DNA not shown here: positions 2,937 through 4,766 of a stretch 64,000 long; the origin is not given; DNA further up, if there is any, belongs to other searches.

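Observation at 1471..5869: Translationally coupled operon: adenylate-forming enzyme plus two tandem Lnt-like N-acyltransferase paralogs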

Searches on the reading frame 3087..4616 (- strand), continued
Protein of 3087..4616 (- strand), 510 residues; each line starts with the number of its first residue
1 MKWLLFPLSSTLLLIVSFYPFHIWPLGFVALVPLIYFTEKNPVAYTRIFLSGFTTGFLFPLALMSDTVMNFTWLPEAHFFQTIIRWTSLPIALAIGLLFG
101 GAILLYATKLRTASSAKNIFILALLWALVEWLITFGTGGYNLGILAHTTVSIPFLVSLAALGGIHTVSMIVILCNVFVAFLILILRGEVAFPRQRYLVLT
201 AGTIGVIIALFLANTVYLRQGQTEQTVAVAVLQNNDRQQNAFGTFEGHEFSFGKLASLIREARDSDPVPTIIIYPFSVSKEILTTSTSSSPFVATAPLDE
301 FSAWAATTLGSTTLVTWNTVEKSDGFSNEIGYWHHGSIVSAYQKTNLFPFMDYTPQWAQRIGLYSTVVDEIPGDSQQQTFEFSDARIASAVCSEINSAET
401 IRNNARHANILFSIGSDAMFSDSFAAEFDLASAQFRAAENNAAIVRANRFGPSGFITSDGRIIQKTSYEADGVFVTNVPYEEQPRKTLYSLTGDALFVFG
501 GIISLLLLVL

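Call 43: find_encoding_contigs(protein=P0216, flank=6000, max_places=1)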
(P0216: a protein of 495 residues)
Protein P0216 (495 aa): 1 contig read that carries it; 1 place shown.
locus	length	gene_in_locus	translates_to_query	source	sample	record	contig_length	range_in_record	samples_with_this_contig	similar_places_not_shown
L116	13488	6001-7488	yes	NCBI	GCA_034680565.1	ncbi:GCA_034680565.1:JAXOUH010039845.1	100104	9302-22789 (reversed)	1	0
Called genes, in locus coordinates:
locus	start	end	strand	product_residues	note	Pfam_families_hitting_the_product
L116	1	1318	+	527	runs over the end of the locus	PF13884:Peptidase_S74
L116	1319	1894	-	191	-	PF08207:EFP_N, PF01132:EFP (weak), PF09285:Elong-fact-P_C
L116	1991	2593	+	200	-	PF04542:Sigma70_r2, PF08281:Sigma70_r4_2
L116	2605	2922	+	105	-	-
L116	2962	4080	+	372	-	PF02353:CMAS, PF13489:Methyltransf_23, PF01728:FtsJ (weak), PF08241:Methyltransf_11, PF08242:Methyltransf_12, PF13649:Methyltransf_25, PF13847:Methyltransf_31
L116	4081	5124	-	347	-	PF00154:RecA_N, PF08423:Rad51, PF06745:ATPase (faint), PF01637:ATPase_2 (weak), PF27531:MT3502_N (weak), PF21096:RecA_C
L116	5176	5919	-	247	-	-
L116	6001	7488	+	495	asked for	PF20154:LNT_N, PF00795:CN_hydrolase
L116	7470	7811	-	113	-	PF09136:Glucodextran_B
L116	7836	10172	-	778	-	PF17854:FtsK_alpha, PF01580:FtsK_SpoIIIE, PF09397:FtsK_gamma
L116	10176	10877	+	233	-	-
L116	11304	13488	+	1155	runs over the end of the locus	-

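Call 45: fold_search(model_id=the predicted structure, library=pdb)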
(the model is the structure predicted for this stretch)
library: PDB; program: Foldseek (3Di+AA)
matches with E <= 10: 477; with E <= 0.001: 177
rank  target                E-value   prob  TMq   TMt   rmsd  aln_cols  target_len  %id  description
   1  7aci                  1.5e-22  1.00  0.70  0.71   5.7       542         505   21  In meso structure of apolipoprotein N-acyltransferase, Lnt, from Escherichia coli in 9.8 monoacylglycerol (released 2020-12-16)
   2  8aq2                  1.9e-22  1.00  0.73  0.72   5.5       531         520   20  In meso structure of the membrane integral lipoprotein N-acyltransferase Lnt from P. aeruginosa covalently linked with T (released 2023-07-12)
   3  5vrg                  3.1e-22  1.00  0.70  0.72   5.5       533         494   21  Structural insights into lipoprotein N-acylation by Escherichia coli apolipoprotein N-acyltransferase (released 2017-07-12)
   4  8rqr                  3.2e-22  1.00  0.69  0.69   5.7       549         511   21  In meso structure of apolipoprotein N-acyltransferase, Lnt, from Escherichia coli in 7.10 monoacylglycerol (released 2024-04-03)
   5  5n6m                  4.3e-22  1.00  0.73  0.75   5.4       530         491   20  Structure of the membrane integral lipoprotein N-acyltransferase Lnt from P. aeruginosa (released 2017-07-12)
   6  6q3a                  5.0e-22  1.00  0.69  0.71   5.7       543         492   22  Apo form of Apolipoprotein N-acyltransferase (Lnt) (released 2019-12-18)
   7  8q2p                  9.3e-22  1.00  0.71  0.71   5.7       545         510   21  Structure of the membrane integral lipoprotein N-acyltransferase Lnt from E. coli by using Se-MAG for the the lipid cubi (released 2024-05-15)
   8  6nwr_A                1.0e-21  1.00  0.69  0.72   5.6       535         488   20  Thioester acyl-intermediate of Apolipoprotein N-acyltransferase (Lnt) (released 2020-01-29)
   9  8b0l                  1.1e-21  1.00  0.69  0.69   5.9       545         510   20  Cryo-EM structure of apolipoprotein N-acyltransferase Lnt from E. coli in complex with PE (released 2023-07-12)
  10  5n6h_A                1.2e-21  1.00  0.70  0.70   5.8       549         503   20  Structure of the membrane integral lipoprotein N-acyltransferase Lnt from E. coli (released 2017-07-12)
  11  8aq3                  1.4e-21  1.00  0.69  0.69   5.9       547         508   20  In surfo structure of the membrane integral lipoprotein N-acyltransferase Lnt from E. coli in complex with PE (released 2023-07-12)
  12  8b0p_A                1.4e-21  1.00  0.70  0.70   5.8       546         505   21  Cryo-EM structure of apolipoprotein N-acyltransferase Lnt from E. coli in complex with Pam3 (released 2023-07-12)
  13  5xhq_B                1.6e-21  1.00  0.69  0.72   6.0       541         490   21  Apolipoprotein N-acyl Transferase (released 2017-07-26)
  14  8aq4                  2.0e-21  1.00  0.71  0.71   5.8       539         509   21  In surfo structure of the membrane integral lipoprotein N-acyltransferase Lnt from E. coli in complex with TITC and lyso (released 2023-07-12)
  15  5n6l_A                2.2e-21  1.00  0.69  0.70   5.8       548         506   20  Structure of the membrane integral lipoprotein N-acyltransferase Lnt C387A mutant from E. coli (released 2017-07-12)
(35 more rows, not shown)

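Call 47: find_encoding_contigs(protein=P0005, flank=9000, max_places=1)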
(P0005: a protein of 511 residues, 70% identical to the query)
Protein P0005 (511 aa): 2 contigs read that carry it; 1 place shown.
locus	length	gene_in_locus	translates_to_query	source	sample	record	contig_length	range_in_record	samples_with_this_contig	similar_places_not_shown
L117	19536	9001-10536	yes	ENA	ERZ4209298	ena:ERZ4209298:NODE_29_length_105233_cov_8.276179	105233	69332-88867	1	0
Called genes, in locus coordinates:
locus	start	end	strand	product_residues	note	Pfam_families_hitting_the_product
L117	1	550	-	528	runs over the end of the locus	PF13632:Glyco_trans_2_3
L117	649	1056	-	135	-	-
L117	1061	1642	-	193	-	PF25025:EF-Ts_N (weak), PF00889:EF_TS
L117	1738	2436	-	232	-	PF00318:Ribosomal_S2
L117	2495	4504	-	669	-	-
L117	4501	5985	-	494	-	-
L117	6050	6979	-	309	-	PF03462:PCRF, PF00472:RF-1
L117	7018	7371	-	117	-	PF05635:23S_rRNA_IVP, PF22296:bAvd (weak)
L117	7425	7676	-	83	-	PF01197:Ribosomal_L31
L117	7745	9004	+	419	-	PF00501:AMP-binding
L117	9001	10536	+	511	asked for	PF20154:LNT_N, PF00795:CN_hydrolase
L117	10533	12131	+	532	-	PF20154:LNT_N, PF00795:CN_hydrolase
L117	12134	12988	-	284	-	-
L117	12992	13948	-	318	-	PF00535:Glycos_transf_2, PF13506:Glyco_transf_21, PF13641:Glyco_tranf_2_3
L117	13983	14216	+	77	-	-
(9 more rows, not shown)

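Call 48: find_encoding_contigs(protein=P0007, flank=9000, max_places=1)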
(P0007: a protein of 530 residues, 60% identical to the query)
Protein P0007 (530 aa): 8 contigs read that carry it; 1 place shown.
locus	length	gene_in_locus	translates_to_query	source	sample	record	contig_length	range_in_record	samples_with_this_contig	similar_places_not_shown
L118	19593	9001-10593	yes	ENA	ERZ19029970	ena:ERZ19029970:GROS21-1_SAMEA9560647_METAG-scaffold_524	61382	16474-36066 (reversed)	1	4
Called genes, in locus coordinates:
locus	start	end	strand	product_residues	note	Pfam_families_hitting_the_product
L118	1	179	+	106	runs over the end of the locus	-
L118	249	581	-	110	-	PF18908:DUF5663 (weak)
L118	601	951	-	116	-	-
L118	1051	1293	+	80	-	-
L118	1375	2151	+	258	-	-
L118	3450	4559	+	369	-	PF01476:LysM, PF23473:LysM3_LYK4_5, PF01476:LysM (weak), PF01551:Peptidase_M23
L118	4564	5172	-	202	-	PF04191:PEMT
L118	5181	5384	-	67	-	-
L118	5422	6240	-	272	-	-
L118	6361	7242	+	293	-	-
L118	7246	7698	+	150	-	-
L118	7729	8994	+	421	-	PF00501:AMP-binding (weak)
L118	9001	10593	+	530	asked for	PF20154:LNT_N, PF00795:CN_hydrolase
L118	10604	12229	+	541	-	PF20154:LNT_N, PF00795:CN_hydrolase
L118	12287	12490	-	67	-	-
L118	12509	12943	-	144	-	-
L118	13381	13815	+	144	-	-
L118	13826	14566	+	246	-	-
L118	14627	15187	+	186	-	PF08207:EFP_N, PF01132:EFP (weak), PF09285:Elong-fact-P_C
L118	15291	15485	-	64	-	PF01084:Ribosomal_S18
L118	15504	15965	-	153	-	PF00436:SSB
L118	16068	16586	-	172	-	PF01250:Ribosomal_S6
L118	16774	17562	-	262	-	PF01026:TatD_DNase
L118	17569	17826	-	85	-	PF05016:ParE_toxin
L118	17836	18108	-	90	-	PF02604:PhdYeFM_antitox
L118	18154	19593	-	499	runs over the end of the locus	PF00133:tRNA-synt_1, PF09334:tRNA-synt_1g, PF00133:tRNA-synt_1, PF01406:tRNA-synt_1e (weak)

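Call 49: find_encoding_contigs(protein=P0008, flank=9000, max_places=1)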
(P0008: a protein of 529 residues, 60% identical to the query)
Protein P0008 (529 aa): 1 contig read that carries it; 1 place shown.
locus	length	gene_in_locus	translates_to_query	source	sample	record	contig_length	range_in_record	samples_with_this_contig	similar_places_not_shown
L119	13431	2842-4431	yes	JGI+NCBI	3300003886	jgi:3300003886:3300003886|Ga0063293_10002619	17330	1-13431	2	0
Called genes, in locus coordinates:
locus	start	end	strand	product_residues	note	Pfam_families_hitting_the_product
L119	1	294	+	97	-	?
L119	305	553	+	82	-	PF01197:Ribosomal_L31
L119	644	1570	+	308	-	PF03462:PCRF, PF00472:RF-1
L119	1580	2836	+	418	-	-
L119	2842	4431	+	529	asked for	PF20154:LNT_N, PF00795:CN_hydrolase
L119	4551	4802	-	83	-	-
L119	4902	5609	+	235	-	PF00318:Ribosomal_S2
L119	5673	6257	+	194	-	PF25025:EF-Ts_N (weak), PF00889:EF_TS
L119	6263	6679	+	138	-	-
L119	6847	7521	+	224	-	PF13274:SocA_Panacea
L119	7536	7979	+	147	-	-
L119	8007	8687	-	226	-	-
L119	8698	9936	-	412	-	PF13506:Glyco_transf_21, PF03142:Chitin_synth_2 (faint), PF00535:Glycos_transf_2, PF10111:Glyco_tranf_2_2, PF13641:Glyco_tranf_2_3, PF13632:Glyco_trans_2_3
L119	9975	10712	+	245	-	PF01409:tRNA-synt_2d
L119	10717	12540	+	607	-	PF03483:B3_4, PF03484:B5, PF03147:FDX-ACB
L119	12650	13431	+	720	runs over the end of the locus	PF02518:HATPase_c, PF00204:DNA_gyraseB, PF01751:Toprim, PF00986:DNA_gyraseB_C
